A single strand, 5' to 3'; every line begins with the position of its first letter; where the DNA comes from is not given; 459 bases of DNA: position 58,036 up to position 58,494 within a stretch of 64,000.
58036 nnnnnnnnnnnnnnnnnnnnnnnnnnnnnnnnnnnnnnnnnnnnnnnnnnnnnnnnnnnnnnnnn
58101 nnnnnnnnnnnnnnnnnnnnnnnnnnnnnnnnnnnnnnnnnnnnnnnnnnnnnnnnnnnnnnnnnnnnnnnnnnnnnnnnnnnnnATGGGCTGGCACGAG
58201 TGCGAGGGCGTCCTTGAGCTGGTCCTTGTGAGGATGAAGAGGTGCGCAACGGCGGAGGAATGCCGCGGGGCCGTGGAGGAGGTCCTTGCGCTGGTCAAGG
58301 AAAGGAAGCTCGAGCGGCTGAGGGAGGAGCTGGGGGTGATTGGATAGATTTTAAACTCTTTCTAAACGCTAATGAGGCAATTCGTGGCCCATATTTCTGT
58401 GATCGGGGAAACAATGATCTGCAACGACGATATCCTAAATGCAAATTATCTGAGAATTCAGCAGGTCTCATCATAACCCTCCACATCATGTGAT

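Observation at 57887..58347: Translationally coupled two-gene cassette: a mini C2H2 zinc finger plus a 53-66 aa helical protein with a Cys pair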

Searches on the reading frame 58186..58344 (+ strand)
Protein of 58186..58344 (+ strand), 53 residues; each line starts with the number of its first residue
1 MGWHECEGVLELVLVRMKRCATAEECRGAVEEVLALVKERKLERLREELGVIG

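Call 14: search_protein_families(library=pfam, max_evalue=1, proteins=[window:58186-58344:+])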
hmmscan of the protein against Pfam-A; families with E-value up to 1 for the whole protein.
window:58186-58344:+ (53 aa): 0 families

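Call 15: find_homologous_proteins(query=window:58186-58344:+, max_evalue=1)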
Query seq(53 aa) (53 aa): 25 proteins with E <= 1 among 25 candidates.
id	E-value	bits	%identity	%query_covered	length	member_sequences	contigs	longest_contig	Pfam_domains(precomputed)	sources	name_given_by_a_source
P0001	1.7e-20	89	89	100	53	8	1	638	-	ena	-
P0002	3.1e-19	85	85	100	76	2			-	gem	-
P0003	1.2e-18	84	87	98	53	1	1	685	-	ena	-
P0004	2.8e-18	82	83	98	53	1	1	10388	-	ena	-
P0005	2.8e-18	82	85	100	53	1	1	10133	-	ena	-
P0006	5.3e-18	82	85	98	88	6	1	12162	-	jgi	-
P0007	1.1e-17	81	85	100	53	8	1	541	-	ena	-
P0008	2.2e-17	80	81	98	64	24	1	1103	-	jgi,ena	jgi:hypothetical protein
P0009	4.4e-17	79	81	98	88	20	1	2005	-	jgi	jgi:hypothetical protein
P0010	5.7e-17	78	79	98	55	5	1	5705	-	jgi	-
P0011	7.7e-17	78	83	100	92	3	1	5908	-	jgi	-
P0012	1.1e-16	77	77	98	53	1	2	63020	-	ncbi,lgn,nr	ncbi:MAG: hypothetical protein H5T33_05135 [Candidatus Methanosuratus sp.]|nr:hypothetical protein [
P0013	2.5e-16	76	81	98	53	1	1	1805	-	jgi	-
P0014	2.9e-16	76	77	98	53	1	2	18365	-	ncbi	ncbi:MAG: hypothetical protein ABC585_08020 [Candidatus Methanosuratincola petrocarbonis]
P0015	2.9e-16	76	77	98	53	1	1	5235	-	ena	-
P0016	4.5e-16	76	77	98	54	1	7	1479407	-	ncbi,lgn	ncbi:MAG: hypothetical protein ABC585_06180 [Candidatus Methanosuratincola petrocarbonis]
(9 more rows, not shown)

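Call 24: find_related_loci(query=A2, collection=genome_contigs, flank=10000)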
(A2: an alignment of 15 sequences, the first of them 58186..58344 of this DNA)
Query A2 (53 aa) in genome_contigs; peptide patterns used: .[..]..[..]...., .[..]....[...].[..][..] (x = any residue, [..] = any of these).
212 stretches matched a pattern; 11 encode a relative of the query (tblastn E <= 1e-3); 10 distinct loci.
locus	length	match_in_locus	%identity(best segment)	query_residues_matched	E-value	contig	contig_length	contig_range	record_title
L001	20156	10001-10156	88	1-52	2e-23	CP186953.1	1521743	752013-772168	MAG: Candidatus Methanosuratincola verstraetei isolate LCB70 chromosome, complete genome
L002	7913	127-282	81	1-52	4e-22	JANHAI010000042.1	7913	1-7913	MAG: Candidatus Methanomethylicia archaeon isolate LCB019-004 scaffold_13572_c1, whole genome shotgun sequence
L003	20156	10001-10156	73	1-52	1e-21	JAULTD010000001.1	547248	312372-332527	MAG: Candidatus Methanomethylicaceae archaeon GD_Cm_T35_P0_bin.15 NODE_6_length_547248_cov_17.200923, whole genome shotg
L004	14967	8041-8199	70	1-53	1e-20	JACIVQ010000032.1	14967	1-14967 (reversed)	MAG: Candidatus Methanomethylicales archaeon isolate MAG-3 Methanomethyliales_A3_bin1_Scaffold_32, whole genome shotgun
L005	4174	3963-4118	77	1-52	4e-20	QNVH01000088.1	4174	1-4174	MAG: Candidatus Methanomethylicota archaeon isolate WYZ-LMO10 Verstraetearchaeota_archaeon_WYZ-LMO10_contig-88, whole ge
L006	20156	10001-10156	75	1-52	3e-19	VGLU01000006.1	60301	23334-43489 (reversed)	MAG: Candidatus Methanomethylicota archaeon isolate M_DeepCast_400m_m2_128 M_DeepCast_400m_m2_128_Ga0194112_10000450, wh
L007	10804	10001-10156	67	1-52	1e-17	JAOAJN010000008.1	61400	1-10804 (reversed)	MAG: Candidatus Methanomethyliaceae archaeon isolate SKW203 NODE_8_length_61400_cov_13.801412, whole genome shotgun sequ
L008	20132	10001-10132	82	9-52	1e-17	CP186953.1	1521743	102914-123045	MAG: Candidatus Methanosuratincola verstraetei isolate LCB70 chromosome, complete genome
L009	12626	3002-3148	65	4-52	2e-15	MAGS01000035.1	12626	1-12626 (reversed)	MAG: Candidatus Methanomethylicus mesodigestus isolate V1 V1_s35, whole genome shotgun sequence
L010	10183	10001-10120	80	14-53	3e-15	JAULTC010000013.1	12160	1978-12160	MAG: Candidatus Methanosuratincola sp. GD_Cm_T35_P0_bin.90 NODE_3280_length_12160_cov_17.117438, whole genome shotgun se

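Call 26: find_encoding_contigs(protein=window:58186-58344:+, flank=10000, max_places=4)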
Protein seq(53 aa) (53 aa): no gene with exactly this product is on record in the collection.

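Call 27: find_encoding_contigs(protein=P0016, flank=10000, max_places=6)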
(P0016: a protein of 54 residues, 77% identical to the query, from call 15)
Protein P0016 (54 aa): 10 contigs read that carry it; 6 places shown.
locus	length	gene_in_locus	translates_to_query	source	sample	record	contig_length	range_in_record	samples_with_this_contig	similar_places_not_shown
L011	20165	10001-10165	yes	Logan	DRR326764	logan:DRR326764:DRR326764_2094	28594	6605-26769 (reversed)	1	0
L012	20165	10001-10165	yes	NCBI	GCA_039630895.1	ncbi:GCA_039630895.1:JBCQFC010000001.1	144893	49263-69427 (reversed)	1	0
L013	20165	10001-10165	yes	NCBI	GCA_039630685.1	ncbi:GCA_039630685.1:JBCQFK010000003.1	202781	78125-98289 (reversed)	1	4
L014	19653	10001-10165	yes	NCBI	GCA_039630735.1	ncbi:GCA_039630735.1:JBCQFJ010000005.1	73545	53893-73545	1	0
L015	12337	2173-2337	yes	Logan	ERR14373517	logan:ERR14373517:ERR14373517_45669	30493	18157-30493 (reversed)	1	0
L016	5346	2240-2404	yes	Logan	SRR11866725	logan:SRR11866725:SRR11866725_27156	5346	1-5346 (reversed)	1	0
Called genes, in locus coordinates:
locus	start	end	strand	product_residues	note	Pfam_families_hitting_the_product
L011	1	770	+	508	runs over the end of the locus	PF02074:Peptidase_M32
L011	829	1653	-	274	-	PF00005:ABC_tran, PF02463:SMC_N (weak), PF13304:AAA_21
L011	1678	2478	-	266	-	PF02361:CbiQ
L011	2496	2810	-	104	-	-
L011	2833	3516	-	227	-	PF01891:CbiM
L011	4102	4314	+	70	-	-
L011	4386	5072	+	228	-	-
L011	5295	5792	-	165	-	PF04034:Ribo_biogen_C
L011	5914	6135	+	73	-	PF01037:AsnC_trans_reg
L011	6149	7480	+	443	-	PF22641:TiaS_TCKD, PF08489:TiaS_FLD, PF01336:tRNA_anti-codon (weak), PF23783:Zn_ribbon_TiaS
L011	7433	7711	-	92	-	PF22743:PspAA (weak)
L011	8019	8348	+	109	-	-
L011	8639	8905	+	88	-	PF00462:Glutaredoxin (faint), PF13192:Thioredoxin_3 (weak)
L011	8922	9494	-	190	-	-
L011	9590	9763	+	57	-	-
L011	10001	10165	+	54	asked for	-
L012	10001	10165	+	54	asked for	-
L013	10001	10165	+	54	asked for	-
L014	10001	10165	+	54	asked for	-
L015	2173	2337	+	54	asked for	-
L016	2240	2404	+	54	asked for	-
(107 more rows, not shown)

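Call 29: find_encoding_contigs(protein=P0014, flank=10000, max_places=3)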
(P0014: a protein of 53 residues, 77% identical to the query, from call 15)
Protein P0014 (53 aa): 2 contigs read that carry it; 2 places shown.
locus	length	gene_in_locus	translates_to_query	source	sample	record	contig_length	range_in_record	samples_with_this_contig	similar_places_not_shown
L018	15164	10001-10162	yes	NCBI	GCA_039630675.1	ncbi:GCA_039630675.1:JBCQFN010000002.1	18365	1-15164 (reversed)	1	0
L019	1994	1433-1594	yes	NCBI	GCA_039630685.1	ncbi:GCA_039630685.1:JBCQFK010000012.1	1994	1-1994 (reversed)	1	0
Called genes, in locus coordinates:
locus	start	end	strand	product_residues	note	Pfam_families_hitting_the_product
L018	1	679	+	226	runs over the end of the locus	-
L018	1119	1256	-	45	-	-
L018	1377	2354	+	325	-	-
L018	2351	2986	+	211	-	PF02517:Rce1-like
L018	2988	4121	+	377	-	-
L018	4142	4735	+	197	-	-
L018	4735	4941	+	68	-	-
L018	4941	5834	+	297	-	-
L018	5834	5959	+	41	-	-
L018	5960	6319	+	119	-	-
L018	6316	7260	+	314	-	-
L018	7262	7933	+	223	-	-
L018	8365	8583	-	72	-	-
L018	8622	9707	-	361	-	PF00589:Phage_integrase, PF16795:Phage_integr_3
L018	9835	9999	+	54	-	-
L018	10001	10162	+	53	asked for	-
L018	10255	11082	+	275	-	-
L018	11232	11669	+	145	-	-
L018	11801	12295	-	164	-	-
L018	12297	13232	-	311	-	-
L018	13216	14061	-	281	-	PF01555:N6_N4_Mtase, PF01170:UPF0020 (faint), PF13847:Methyltransf_31 (faint), PF08241:Methyltransf_11 (faint), PF01555:N6_N4_Mtase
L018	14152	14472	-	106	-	-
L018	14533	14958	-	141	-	-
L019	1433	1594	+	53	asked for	-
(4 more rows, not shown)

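Call 46: search_solved_structures(query=A2, max_evalue=10, show_alignments=2)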
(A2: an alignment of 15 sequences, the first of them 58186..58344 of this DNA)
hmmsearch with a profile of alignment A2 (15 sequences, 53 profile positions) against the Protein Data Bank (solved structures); distinct sequences matched with E-value up to 10: 0.

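Call 47: predict_structure(alignment_id=A2)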
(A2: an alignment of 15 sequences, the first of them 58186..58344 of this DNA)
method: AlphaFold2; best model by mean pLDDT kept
length: 53 residues; sequences in the alignment: 15
mean_pLDDT: 90.3   pTM: 0.67
mean pLDDT of the five models: 90.3, 87.4, 87.3, 83.0, 80.4
residues with pLDDT >= 90: 40; 70-90: 10; 50-70: 3; < 50: 0
segments of 3 or more residues with pLDDT < 50: none
pLDDT, mean of each block of 10 residues (from residue 1): 82 95 97 95 91 65
secondary structure, 60 per line:
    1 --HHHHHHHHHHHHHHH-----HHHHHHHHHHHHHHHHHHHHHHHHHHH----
elements in order: H3-17 H23-49

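Call 51: fold_search(model_id=the predicted structure, library=pdb)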
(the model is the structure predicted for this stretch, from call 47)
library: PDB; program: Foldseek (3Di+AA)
matches with E <= 10: 48; with E <= 0.001: 0
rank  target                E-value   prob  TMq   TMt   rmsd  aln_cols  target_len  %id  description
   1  9cc5_A                1.4e+00  0.66  0.66  0.30   2.7        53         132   21  De novo design of high-affinity protein binders to bio active peptide Amylin (released 2025-05-14)
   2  8esq_i                2.9e+00  0.30  0.50  0.33   3.3        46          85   22  Ytm1 associated nascent 60S ribosome State 2 (released 2022-11-30)
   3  9mn2_A                3.5e+00  0.33  0.58  0.24   3.6        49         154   14  Crystal Structure of the B6C Region of the Group B Streptococcus Beta Antigen C Protein (released 2025-08-27)
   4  7ar7_X                3.5e+00  0.15  0.43  0.29   3.7        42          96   21  Cryo-EM structure of Arabidopsis thaliana complex-I (open conformation) (released 2022-03-02)
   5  4uje_Ch               3.8e+00  0.13  0.46  0.22   6.6        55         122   16  Regulation of the mammalian elongation cycle by 40S subunit rolling: a eukaryotic-specific ribosome rearrangement (released 2014-07-16)
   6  6kez_O                4.4e+00  0.25  0.58  0.45   4.5        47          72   17  Crystal structure of GAPDH/CP12/PRK complex from Arabidopsis thaliana (released 2020-05-13)
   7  4v8p_AO               5.4e+00  0.21  0.55  0.26   3.3        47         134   17  T.thermophila 60S ribosomal subunit in complex with initiation factor 6. (released 2014-07-09)
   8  7r6k_i                5.4e+00  0.14  0.41  0.42   3.0        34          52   20  State E2 nucleolar 60S ribosomal intermediate - Model for Noc2/Noc3 region (released 2022-11-09)
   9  2hv2_C                5.4e+00  0.07  0.26  0.06   5.2        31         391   26  Crystal Structure of Conserved Protein of Unknown Function from Enterococcus faecalis V583 at 2.4 A Resolution, Probab (released 2006-08-29)
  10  4bpd_E                6.1e+00  0.25  0.67  0.44   3.6        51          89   20  Structure determination of an integral membrane kinase (released 2014-05-07)
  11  8vjn_B                6.1e+00  0.11  0.42  0.43   3.9        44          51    7  Myxococcus xanthus encapsulin cargo protein EncD in complex with flavin mononucleotide (released 2024-05-08)
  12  6dgb_B                6.1e+00  0.08  0.37  0.19   3.8        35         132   28  Crystal structure of the C-terminal catalytic domain of IS1535 TnpA, an IS607-like serine recombinase (released 2018-07-18)
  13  6dgb_A                6.1e+00  0.08  0.37  0.19   3.9        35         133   28  Crystal structure of the C-terminal catalytic domain of IS1535 TnpA, an IS607-like serine recombinase (released 2018-07-18)
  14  6nci_B                6.1e+00  0.08  0.34  0.12   5.2        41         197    2  Crystal structure of CDP-Chase: Vector data collection (released 2019-02-06)
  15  3ckd_B                6.6e+00  0.25  0.68  0.17   2.5        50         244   18  Crystal structure of the C-terminal domain of the Shigella type III effector IpaH (released 2008-03-25)
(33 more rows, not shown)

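Call 55: search_protein_representatives(alignment_id=A2)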
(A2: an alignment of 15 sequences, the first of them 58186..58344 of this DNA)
Query: 15 sequences, 53 profile positions. Proteins with E-value up to 0.001 (for the whole library): 24; up to 1e-10: 8; up to 1e-30: 0. The best 24 are listed.
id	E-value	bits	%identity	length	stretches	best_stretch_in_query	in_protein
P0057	4.7e-26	107.0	-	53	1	1-53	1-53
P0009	1.3e-25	105.6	-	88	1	1-52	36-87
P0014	1.6e-25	105.3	-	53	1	1-53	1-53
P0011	6.5e-25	103.4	-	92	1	1-53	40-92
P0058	2.4e-23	98.3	-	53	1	1-53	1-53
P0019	3.7e-20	88.2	-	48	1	7-53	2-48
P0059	3.4e-18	81.8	-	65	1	3-53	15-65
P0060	3.3e-14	69.1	-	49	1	17-53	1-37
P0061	1.2e-09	54.5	-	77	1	2-46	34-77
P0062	1.6e-09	54.0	-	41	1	17-50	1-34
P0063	6.7e-09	52.1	-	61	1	4-46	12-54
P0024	3.5e-08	49.8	-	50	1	25-52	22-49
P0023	1.5e-07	47.7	-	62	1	27-52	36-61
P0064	1.7e-07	47.6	-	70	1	7-51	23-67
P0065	1.8e-07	47.5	-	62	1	5-51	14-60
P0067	3.7e-04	36.9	-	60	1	7-52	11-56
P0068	5.2e-04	36.4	-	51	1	8-52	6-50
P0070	5.8e-04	36.3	-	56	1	5-51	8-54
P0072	6.9e-04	36.0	-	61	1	7-51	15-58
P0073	7.1e-04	36.0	-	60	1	7-50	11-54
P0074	9.2e-04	35.6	-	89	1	8-52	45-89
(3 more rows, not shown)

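Call 59: list_cluster_members(proteins=[P0063, P0064, P0065, P0067, P0068, P0070, P0072, P0073, P0074, P0061])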
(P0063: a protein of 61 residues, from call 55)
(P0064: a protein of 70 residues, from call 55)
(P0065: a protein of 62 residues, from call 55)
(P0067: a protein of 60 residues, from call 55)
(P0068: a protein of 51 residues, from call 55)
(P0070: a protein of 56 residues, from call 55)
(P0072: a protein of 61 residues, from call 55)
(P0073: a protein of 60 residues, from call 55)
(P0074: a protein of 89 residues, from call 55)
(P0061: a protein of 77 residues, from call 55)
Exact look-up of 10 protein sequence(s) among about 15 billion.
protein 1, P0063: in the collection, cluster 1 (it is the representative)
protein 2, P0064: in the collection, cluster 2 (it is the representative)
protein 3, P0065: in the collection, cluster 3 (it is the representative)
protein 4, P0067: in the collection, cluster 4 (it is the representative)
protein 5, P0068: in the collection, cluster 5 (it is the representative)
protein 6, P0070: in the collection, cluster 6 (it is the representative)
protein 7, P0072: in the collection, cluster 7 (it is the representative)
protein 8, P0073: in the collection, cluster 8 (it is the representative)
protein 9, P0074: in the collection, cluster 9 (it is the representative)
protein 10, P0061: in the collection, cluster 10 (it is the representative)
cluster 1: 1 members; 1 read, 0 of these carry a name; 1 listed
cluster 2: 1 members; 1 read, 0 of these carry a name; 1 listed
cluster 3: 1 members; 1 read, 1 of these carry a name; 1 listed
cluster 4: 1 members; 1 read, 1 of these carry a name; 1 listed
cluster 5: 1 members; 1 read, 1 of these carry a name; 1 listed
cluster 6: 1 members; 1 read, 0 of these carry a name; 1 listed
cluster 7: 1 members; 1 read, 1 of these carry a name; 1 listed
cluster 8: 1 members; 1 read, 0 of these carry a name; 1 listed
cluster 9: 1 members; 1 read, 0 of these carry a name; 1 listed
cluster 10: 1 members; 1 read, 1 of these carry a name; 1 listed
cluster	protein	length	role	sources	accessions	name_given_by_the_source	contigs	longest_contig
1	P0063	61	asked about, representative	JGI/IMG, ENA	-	-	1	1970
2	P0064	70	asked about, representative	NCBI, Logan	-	-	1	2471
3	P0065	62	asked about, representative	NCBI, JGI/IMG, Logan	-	hypothetical protein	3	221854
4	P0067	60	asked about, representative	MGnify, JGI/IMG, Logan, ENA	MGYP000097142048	CR=1 FL=1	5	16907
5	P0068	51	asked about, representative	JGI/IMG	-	hypothetical protein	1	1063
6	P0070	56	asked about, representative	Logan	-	-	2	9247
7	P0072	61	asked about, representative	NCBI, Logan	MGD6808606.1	MAG: hypothetical protein ACQCN3_02800 [Candidatus Bathyarchaeia archaeon]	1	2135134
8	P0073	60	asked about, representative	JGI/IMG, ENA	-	-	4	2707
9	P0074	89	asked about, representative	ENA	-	-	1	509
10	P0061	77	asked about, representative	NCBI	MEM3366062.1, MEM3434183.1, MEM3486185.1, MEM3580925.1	MAG: hypothetical protein QXQ64_06660 [Candidatus Bathyarchaeia archaeon]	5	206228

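Call 60: search_protein_families(library=pfam, max_evalue=10, proteins=[P0063, P0064, P0065, P0067, P0068, P0070, P0072, P0073, P0059, P0057])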
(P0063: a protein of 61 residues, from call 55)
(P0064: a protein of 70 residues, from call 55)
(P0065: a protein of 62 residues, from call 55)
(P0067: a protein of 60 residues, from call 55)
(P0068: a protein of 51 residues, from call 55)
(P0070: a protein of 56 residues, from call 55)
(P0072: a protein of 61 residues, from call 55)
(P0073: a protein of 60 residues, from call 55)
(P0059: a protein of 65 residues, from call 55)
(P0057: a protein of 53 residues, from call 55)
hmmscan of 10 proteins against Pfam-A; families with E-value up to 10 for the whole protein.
P0063 (61 aa): 0 families

P0064 (70 aa): 0 families

P0065 (62 aa): 0 families

P0067 (60 aa): 3 families
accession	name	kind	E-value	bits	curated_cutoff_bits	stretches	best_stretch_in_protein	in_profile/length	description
PF04316.19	FlgM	-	0.02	15.5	25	1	20-53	5-37/55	Anti-sigma-28 factor, FlgM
PF20663.3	COG4_N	-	0.035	14.6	27.3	1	6-43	21-58/107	Conserved oligomeric Golgi complex subunit 4, N-terminal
PF07765.17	KIP1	-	0.062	13.9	33.9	1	25-52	18-45/74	KIP1-like protein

P0068 (51 aa): 0 families

P0070 (56 aa): 1 family
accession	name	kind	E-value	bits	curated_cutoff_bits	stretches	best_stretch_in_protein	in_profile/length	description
PF19436.4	ACS_CODH_B_C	-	0.2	11.6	25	1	2-40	169-205/245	ACS/CODH beta subunit C-terminal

P0072 (61 aa): 1 family
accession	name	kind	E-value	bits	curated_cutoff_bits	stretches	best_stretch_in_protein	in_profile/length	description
PF18570.6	Nup54_57_C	-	0.015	15.3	25.6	1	33-41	4-12/29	NUP57/Nup54 C-terminal domain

P0073 (60 aa): 2 families
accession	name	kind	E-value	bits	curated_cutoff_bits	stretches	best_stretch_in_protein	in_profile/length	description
PF04282.18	DUF438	-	0.052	13.9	25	1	17-53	4-40/67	Family of unknown function (DUF438)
PF23431.1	BROMI_N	-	0.13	12.7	25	1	27-52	45-70/127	Broad-minded protein N-terminal domain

P0059 (65 aa): 1 family
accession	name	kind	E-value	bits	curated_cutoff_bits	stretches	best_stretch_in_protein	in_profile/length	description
PF09078.16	CheY-binding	-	0.16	12.5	24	1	47-65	5-23/63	CheY binding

P0057 (53 aa): 0 families

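Call 61: find_encoding_contigs(protein=P0072, flank=8000, max_places=2)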
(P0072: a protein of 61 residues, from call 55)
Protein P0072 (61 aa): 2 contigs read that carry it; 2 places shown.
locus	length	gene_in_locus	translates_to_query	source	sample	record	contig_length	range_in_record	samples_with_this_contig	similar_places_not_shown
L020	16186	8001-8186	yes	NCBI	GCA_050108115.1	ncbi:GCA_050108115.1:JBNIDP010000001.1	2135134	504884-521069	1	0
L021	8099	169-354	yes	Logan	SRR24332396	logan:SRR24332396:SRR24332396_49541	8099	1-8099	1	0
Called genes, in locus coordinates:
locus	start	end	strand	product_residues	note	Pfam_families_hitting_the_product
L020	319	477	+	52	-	-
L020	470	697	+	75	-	-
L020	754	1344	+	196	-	-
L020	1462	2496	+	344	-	-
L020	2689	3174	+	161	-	-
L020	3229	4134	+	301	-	-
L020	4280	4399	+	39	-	PF09889:DUF2116 (weak)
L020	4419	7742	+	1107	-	-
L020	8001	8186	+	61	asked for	-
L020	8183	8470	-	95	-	-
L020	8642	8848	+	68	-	-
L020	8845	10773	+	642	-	-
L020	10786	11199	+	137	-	-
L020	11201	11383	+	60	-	PF01402:RHH_1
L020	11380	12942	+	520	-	PF16203:ERCC3_RAD25_C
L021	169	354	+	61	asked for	-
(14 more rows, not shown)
